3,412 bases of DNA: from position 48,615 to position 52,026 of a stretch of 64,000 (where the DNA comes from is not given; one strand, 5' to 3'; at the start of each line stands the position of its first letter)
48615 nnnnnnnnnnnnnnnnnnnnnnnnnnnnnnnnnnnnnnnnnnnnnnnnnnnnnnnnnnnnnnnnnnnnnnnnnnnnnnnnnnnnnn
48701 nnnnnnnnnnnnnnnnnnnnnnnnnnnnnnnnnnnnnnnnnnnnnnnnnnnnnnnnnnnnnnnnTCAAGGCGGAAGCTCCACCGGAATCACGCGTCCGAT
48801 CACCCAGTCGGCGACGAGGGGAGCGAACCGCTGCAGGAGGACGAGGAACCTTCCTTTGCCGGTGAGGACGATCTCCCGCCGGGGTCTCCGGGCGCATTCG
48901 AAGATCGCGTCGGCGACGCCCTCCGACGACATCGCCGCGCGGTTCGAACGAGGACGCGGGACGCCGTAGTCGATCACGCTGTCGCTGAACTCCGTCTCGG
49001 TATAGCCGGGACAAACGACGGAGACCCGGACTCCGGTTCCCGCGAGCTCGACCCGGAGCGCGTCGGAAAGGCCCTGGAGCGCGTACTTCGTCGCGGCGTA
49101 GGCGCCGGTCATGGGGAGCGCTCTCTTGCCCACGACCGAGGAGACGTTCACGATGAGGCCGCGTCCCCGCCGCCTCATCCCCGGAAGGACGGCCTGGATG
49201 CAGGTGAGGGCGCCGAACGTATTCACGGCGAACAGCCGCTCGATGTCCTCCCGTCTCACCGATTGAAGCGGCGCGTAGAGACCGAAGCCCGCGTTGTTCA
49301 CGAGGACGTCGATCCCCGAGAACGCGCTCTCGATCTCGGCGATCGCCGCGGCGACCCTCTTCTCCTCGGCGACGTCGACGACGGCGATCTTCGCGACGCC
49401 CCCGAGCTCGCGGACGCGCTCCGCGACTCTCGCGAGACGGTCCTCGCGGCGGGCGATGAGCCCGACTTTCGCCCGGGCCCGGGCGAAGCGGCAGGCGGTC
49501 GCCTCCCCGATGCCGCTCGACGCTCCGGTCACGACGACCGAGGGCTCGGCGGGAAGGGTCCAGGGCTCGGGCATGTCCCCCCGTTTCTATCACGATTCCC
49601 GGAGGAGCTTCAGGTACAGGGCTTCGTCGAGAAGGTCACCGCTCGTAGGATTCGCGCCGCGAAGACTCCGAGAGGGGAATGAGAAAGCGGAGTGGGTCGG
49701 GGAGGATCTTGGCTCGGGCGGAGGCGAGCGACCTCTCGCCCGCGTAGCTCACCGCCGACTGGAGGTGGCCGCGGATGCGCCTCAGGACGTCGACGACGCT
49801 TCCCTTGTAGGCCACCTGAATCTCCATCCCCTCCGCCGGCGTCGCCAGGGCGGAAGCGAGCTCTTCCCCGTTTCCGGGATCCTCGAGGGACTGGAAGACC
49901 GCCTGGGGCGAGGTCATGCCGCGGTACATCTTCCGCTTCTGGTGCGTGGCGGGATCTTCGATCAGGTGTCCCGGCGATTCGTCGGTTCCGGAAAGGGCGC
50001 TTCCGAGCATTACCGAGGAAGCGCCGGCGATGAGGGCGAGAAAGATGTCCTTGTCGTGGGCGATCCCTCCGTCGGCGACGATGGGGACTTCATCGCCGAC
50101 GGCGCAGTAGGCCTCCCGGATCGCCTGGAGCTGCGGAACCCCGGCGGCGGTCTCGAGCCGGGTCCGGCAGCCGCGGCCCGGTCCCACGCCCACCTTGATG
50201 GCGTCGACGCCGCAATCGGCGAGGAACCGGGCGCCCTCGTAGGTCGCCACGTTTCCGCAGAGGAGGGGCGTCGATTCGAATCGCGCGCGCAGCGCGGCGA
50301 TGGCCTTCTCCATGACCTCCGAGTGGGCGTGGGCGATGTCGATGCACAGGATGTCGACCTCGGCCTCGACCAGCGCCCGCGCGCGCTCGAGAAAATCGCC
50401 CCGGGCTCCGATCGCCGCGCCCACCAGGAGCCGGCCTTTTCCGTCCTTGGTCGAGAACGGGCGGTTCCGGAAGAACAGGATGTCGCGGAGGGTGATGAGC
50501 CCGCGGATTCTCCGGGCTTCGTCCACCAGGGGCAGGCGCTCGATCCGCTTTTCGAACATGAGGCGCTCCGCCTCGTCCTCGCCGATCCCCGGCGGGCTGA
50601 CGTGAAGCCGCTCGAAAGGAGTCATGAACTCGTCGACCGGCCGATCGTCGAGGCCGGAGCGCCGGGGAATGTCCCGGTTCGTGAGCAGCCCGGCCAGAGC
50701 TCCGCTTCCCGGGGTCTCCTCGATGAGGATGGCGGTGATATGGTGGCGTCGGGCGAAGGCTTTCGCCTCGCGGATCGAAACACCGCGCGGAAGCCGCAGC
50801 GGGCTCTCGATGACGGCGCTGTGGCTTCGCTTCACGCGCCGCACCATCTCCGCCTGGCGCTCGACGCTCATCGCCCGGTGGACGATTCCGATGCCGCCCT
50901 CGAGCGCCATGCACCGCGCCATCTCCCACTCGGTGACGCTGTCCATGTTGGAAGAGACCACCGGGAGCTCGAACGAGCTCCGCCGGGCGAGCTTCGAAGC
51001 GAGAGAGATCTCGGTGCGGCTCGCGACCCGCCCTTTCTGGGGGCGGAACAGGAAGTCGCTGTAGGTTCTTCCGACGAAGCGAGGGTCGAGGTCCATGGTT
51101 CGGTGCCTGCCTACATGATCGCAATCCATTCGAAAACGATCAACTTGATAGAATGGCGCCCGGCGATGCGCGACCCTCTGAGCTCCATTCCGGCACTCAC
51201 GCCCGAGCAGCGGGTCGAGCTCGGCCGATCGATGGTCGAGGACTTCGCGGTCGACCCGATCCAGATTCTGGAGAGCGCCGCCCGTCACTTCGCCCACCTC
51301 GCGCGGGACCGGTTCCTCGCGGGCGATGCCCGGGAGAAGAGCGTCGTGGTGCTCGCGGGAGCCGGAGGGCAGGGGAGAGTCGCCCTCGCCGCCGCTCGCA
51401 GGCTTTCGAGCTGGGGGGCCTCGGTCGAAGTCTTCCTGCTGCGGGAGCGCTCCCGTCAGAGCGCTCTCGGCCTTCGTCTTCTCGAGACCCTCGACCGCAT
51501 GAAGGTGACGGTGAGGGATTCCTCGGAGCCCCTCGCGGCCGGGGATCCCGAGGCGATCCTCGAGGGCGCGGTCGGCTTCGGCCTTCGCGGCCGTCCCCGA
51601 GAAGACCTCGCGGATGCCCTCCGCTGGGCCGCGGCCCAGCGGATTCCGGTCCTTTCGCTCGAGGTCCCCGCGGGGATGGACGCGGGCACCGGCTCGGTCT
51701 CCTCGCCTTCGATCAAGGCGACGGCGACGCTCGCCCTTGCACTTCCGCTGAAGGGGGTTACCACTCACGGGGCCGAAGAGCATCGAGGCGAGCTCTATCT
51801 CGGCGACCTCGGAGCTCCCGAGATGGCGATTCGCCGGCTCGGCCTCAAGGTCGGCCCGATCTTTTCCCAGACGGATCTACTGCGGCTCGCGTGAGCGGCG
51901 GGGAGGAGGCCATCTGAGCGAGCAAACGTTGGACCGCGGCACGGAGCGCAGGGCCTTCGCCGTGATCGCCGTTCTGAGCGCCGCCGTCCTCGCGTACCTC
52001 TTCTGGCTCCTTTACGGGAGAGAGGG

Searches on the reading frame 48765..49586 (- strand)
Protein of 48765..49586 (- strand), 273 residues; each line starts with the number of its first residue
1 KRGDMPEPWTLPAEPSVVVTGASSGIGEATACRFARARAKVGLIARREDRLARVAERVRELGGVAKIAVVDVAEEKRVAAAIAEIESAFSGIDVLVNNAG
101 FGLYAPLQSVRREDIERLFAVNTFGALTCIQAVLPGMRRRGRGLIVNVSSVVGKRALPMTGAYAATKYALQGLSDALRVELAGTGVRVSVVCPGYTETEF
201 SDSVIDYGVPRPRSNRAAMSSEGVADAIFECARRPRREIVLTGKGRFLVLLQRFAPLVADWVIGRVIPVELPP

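Call 41: search_protein_families(library=pfam, proteins=[window:48765-49586:-], max_evalue=0.001)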
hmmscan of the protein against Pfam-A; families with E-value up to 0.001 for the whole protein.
window:48765-49586:- (273 aa): 3 families
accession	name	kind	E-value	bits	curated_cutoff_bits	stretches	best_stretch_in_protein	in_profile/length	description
PF00106.31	adh_short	-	6.5e-56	189.3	26.6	1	17-203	3-189/195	short chain dehydrogenase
PF13561.12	adh_short_C2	-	4.5e-41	141.4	27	1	21-204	1-184/236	Enoyl-(Acyl carrier protein) reductase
PF08659.16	KR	-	6.1e-11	43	22.6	1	17-178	3-164/180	KR domain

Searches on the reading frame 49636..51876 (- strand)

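Call 41: search_protein_families(library=pfam, proteins=[window:49636-51876:-], max_evalue=0.001)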
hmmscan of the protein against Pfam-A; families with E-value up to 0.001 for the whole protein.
window:49636-51876:- (746 aa): 5 families
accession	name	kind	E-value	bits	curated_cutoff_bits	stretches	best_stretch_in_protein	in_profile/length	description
PF00478.31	IMPDH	-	1.3e-99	333.9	25.6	1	270-722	2-327/345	IMP dehydrogenase / GMP reductase domain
PF03060.21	NMO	-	4.2e-12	46.5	28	1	535-648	135-245/331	Nitronate monooxygenase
PF01070.24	FMN_dh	-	6e-10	39.1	24.9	1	521-627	205-304/350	FMN-dependent dehydrogenase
PF00571.33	CBS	-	4.5e-08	33.7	24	1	434-468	19-53/57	CBS domain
PF01180.27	DHO_dh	-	1.9e-05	24.5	27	1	583-629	227-273/291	Dihydroorotate dehydrogenase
